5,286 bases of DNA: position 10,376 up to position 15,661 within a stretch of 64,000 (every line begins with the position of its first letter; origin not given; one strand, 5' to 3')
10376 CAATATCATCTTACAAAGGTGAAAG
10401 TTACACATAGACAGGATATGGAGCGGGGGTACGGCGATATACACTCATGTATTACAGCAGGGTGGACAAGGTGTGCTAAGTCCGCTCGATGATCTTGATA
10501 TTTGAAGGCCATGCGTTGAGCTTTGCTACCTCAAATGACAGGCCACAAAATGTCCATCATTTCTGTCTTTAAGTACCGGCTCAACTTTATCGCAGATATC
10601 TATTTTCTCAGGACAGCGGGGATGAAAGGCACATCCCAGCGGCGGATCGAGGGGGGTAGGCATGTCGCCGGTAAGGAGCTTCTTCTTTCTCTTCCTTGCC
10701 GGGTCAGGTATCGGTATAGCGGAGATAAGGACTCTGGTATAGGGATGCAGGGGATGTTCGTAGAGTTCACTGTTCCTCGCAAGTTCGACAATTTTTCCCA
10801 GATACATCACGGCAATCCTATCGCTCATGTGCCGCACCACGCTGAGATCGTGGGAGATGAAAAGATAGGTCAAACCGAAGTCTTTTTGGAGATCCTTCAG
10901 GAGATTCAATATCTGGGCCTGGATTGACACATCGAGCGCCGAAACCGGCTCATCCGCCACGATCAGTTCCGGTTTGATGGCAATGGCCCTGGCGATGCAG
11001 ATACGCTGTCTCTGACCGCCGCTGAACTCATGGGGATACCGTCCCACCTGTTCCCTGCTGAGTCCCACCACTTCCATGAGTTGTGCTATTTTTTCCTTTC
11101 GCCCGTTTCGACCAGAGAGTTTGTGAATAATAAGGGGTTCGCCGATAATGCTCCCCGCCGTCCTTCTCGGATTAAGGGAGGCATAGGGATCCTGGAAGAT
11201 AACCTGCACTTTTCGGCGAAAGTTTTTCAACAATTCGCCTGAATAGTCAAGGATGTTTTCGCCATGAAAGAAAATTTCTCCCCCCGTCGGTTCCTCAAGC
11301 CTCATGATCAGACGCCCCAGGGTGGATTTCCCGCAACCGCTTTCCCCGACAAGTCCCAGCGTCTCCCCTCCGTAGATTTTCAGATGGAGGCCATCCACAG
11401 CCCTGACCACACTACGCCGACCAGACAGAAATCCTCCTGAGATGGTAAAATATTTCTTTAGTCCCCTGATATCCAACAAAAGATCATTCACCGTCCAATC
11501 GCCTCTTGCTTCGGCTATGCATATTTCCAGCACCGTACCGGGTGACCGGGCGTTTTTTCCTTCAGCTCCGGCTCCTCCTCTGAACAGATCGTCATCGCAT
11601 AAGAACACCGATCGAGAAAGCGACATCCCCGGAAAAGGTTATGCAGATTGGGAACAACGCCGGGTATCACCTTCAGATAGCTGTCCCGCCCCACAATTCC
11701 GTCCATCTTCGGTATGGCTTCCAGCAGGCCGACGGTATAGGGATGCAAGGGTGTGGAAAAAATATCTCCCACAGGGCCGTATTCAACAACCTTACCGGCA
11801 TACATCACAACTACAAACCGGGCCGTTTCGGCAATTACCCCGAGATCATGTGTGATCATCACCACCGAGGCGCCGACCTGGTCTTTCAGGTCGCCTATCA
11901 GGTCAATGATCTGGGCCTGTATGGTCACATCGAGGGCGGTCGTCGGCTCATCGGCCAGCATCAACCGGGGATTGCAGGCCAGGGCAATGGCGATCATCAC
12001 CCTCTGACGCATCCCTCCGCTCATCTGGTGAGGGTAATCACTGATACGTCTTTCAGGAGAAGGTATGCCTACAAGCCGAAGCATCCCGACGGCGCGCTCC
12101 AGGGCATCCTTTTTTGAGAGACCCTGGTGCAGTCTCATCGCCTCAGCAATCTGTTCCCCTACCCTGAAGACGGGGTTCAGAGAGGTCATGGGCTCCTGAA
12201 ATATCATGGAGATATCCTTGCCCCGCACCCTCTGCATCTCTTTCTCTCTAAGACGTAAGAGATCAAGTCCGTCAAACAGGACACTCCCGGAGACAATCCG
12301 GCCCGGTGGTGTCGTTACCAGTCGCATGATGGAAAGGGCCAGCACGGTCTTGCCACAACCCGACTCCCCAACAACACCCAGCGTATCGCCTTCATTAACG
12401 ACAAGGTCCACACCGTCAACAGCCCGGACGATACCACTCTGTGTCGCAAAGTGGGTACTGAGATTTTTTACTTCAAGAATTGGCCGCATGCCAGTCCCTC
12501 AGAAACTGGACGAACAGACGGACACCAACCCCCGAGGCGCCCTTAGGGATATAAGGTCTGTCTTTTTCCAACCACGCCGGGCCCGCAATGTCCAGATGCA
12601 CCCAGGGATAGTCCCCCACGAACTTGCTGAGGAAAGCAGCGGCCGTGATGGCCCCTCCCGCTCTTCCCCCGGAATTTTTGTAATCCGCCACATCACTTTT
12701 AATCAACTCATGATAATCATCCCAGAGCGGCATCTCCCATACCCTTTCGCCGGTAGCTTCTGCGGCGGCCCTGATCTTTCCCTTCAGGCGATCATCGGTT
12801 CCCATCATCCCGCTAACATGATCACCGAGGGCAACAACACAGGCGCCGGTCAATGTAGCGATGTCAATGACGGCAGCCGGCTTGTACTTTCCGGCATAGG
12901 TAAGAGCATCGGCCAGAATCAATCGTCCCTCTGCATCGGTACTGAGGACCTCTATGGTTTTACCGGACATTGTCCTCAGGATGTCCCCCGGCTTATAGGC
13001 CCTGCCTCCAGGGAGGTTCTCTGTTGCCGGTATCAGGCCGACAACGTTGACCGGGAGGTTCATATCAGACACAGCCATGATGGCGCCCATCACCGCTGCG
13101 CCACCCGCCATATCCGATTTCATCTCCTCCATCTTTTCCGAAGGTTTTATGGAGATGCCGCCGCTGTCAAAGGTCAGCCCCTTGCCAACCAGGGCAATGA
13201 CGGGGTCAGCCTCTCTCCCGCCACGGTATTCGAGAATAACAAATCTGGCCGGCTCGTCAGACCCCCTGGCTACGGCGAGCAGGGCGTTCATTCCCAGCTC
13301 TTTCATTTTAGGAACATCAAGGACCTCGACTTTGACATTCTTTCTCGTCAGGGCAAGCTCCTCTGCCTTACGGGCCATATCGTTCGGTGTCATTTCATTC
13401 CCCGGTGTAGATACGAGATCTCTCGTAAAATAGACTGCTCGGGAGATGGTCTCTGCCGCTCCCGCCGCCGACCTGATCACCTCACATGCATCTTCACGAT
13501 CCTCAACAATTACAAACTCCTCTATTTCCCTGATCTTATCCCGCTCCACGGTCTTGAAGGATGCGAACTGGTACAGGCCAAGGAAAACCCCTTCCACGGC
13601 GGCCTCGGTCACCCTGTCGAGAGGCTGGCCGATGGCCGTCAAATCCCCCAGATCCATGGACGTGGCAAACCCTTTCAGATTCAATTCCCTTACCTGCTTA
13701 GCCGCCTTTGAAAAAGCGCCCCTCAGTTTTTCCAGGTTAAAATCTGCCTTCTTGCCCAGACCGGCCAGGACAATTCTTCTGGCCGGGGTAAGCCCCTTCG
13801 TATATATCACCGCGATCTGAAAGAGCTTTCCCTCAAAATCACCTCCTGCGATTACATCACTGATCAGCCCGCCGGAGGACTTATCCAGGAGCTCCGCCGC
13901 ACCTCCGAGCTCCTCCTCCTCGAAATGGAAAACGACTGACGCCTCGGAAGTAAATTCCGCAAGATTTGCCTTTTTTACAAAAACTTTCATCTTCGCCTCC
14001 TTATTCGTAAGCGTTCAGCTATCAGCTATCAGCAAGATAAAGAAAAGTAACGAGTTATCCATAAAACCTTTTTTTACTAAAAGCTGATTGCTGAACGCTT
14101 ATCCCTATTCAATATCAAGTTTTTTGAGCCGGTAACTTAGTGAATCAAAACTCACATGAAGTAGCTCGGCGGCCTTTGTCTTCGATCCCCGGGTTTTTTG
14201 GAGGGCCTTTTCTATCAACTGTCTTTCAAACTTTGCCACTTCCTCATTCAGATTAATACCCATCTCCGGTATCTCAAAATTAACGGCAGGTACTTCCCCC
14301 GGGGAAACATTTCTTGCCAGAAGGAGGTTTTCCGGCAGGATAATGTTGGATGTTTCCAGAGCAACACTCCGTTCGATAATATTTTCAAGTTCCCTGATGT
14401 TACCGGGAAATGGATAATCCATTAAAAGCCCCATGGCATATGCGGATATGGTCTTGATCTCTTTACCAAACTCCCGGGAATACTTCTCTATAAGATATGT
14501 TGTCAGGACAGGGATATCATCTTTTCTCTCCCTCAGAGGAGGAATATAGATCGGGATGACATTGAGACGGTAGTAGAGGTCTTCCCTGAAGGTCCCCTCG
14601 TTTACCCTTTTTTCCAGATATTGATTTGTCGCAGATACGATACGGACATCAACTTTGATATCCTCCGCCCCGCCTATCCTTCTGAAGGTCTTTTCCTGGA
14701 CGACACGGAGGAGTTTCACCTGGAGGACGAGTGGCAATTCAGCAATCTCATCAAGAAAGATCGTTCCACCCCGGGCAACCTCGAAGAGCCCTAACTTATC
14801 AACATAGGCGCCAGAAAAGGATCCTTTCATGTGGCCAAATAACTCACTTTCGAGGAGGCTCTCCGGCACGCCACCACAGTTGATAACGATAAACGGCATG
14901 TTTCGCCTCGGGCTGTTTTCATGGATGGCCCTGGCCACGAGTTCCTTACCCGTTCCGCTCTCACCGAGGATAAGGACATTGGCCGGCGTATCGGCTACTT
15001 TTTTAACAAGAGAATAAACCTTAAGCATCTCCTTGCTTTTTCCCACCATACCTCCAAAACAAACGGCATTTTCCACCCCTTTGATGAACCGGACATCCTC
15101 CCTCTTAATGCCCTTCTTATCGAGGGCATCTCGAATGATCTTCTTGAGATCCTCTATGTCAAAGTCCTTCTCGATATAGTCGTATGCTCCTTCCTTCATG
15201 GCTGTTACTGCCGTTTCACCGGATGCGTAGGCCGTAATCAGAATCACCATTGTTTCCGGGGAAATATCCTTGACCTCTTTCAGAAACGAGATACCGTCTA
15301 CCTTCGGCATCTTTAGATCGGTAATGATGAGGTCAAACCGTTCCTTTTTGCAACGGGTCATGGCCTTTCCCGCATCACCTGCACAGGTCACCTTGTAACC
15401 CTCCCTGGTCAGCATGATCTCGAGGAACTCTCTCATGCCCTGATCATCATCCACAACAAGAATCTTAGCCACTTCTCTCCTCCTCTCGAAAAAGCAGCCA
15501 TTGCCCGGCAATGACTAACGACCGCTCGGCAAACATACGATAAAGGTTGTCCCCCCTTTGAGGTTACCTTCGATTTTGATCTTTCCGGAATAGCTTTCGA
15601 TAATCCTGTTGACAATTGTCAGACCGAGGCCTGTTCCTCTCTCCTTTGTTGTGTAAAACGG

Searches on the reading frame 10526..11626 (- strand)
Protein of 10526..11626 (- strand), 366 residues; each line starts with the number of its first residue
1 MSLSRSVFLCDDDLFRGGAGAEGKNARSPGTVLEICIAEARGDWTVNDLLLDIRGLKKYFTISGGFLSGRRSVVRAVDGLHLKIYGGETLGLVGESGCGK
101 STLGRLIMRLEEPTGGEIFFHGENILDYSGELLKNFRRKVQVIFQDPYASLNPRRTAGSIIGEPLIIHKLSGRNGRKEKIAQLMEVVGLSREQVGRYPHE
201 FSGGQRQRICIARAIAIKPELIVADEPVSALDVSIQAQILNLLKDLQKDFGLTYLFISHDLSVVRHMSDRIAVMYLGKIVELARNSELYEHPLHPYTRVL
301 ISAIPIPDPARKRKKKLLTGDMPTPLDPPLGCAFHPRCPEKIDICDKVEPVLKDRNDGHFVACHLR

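Call 18: search_protein_families(library=pfam, proteins=[window:10526-11626:-], max_evalue=0.00001)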
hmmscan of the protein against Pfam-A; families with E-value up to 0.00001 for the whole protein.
window:10526-11626:- (366 aa): 2 families
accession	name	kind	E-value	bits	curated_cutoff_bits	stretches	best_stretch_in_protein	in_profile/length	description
PF00005.33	ABC_tran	-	5.2e-32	111.7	25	1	78-228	2-136/137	ABC transporter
PF08352.17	oligo_HPY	-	2.4e-18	66.7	27.1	1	280-345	1-65/65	Oligopeptide/dipeptide transporter, C-terminal region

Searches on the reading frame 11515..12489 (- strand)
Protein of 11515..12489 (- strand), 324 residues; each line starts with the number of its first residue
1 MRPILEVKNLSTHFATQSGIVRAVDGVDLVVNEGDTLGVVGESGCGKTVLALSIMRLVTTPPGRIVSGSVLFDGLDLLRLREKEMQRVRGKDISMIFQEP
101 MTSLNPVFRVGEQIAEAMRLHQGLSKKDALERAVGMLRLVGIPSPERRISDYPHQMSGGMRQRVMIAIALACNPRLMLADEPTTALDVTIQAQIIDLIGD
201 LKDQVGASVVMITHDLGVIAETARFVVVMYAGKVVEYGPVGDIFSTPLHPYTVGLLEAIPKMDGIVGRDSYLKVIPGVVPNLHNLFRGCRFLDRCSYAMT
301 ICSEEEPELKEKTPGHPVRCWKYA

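Call 18: search_protein_families(library=pfam, proteins=[window:11515-12489:-], max_evalue=0.00001)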
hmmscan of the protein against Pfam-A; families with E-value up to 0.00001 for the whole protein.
window:11515-12489:- (324 aa): 3 families
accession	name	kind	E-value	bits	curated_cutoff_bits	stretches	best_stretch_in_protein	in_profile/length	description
PF00005.33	ABC_tran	-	8.5e-28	98.1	25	1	25-184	2-137/137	ABC transporter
PF08352.17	oligo_HPY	-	1.2e-18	67.6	27.1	1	235-302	1-65/65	Oligopeptide/dipeptide transporter, C-terminal region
PF13304.12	AAA_21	-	9.6e-06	26.3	27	0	148-219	230-303/304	AAA domain, putative AbiEii toxin, Type IV TA system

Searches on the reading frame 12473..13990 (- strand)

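Call 18: search_protein_families(library=pfam, proteins=[window:12473-13990:-], max_evalue=0.00001)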
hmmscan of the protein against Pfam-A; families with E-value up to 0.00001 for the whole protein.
window:12473-13990:- (505 aa): 2 families
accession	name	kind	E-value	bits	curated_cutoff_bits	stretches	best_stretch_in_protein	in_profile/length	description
PF00883.26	Peptidase_M17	-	3.3e-130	434.3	25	1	188-493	2-309/310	Cytosol aminopeptidase family, catalytic domain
PF02789.23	Peptidase_M17_N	-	2e-25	89.6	23.4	1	19-147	1-127/129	Cytosol aminopeptidase family, N-terminal domain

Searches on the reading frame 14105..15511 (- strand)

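Call 18: search_protein_families(library=pfam, proteins=[window:14105-15511:-], max_evalue=0.00001)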
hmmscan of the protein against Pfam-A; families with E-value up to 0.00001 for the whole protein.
window:14105-15511:- (468 aa): 6 families
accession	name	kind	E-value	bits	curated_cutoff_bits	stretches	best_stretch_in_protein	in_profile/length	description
PF00158.32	Sigma54_activat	-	2.8e-71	239.1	20.2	1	155-321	1-167/168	Sigma-54 interaction domain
PF00072.30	Response_reg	-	1.3e-30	106.3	30.2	1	17-127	1-111/111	Response regulator receiver domain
PF25601.1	AAA_lid_14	-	1.9e-23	82.5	27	1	327-396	1-70/87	AAA+ ATPase lid domain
PF14532.12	Sigma54_activ_2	-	5.4e-22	78.9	25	1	156-326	1-138/138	Sigma-54 interaction domain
PF02954.25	HTH_8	-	2e-12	47.1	22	1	425-465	2-42/42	Bacterial regulatory protein, Fis family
PF07728.20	AAA_5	-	9.4e-08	32.6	22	1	178-298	1-124/139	AAA domain (dynein-related subfamily)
